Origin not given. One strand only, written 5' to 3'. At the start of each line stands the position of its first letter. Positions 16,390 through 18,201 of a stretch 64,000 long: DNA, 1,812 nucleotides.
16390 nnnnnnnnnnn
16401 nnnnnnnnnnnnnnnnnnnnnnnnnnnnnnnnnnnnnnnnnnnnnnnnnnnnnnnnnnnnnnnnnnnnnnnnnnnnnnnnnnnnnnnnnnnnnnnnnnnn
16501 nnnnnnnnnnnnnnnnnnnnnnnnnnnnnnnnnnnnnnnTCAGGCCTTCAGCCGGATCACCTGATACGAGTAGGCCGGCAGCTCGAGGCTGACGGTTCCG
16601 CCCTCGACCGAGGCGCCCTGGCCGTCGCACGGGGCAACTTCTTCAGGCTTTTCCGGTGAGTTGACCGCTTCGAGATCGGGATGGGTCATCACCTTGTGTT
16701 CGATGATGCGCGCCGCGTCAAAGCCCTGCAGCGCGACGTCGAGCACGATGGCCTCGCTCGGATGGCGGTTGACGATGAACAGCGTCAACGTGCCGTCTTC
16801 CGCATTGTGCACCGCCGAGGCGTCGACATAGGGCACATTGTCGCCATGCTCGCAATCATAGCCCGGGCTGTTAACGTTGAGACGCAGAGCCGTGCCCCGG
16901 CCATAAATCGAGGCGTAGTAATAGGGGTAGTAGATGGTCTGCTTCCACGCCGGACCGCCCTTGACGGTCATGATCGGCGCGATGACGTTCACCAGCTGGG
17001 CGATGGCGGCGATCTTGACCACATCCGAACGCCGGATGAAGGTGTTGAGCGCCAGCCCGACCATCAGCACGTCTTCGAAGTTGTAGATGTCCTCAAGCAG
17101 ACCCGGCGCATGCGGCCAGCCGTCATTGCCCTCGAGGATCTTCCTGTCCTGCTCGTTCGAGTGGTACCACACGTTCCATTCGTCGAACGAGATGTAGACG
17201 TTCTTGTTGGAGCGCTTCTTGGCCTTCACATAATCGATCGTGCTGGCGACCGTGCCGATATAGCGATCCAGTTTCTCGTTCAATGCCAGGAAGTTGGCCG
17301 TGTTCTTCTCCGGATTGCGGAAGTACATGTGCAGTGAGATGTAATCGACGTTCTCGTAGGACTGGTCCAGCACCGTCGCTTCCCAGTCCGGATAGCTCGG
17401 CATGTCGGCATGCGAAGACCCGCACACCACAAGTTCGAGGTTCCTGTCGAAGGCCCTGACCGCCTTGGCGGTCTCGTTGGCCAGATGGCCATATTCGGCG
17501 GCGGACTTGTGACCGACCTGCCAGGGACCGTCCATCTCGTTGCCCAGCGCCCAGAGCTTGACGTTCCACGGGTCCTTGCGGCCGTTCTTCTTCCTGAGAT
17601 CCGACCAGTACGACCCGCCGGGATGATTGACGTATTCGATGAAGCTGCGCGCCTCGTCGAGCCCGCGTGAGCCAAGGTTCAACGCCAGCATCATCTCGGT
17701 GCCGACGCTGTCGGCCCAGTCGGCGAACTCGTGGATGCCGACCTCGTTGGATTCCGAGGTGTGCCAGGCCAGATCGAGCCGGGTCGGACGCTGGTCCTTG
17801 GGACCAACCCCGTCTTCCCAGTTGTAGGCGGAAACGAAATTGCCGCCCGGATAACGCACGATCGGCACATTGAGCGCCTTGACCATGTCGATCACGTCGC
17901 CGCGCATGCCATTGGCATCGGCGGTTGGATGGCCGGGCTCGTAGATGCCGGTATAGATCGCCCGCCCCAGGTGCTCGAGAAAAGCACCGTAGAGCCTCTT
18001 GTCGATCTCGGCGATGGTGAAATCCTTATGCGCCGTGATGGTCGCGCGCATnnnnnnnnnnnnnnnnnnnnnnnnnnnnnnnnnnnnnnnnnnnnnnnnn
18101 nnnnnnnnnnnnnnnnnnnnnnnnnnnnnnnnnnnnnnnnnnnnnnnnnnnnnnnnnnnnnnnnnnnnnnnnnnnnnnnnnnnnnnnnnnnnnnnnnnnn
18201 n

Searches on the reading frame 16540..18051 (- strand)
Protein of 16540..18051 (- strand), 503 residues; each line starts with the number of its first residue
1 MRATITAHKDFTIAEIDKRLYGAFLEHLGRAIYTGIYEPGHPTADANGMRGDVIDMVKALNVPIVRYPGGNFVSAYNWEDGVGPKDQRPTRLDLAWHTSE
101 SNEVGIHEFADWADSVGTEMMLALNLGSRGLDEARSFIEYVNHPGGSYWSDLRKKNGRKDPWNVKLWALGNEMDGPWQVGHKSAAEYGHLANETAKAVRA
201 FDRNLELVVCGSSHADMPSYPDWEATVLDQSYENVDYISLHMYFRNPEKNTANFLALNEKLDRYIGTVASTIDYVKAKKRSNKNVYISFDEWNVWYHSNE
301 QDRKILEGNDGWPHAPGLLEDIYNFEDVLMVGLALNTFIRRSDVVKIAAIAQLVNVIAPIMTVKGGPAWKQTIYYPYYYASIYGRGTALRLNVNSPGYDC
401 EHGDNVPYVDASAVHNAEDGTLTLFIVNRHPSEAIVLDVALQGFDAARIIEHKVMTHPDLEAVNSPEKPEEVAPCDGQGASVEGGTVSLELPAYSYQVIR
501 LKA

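Call 77: search_protein_families(library=pfam, proteins=[window:16540-18051:-], max_evalue=0.001)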
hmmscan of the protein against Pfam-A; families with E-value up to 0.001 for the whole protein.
window:16540-18051:- (503 aa): 1 family
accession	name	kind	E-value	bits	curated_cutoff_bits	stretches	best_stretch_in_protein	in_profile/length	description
PF06964.18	Alpha-L-AF_C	-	3e-49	167.9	27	1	290-495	1-165/165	Alpha-L-arabinofuranosidase C-terminal domain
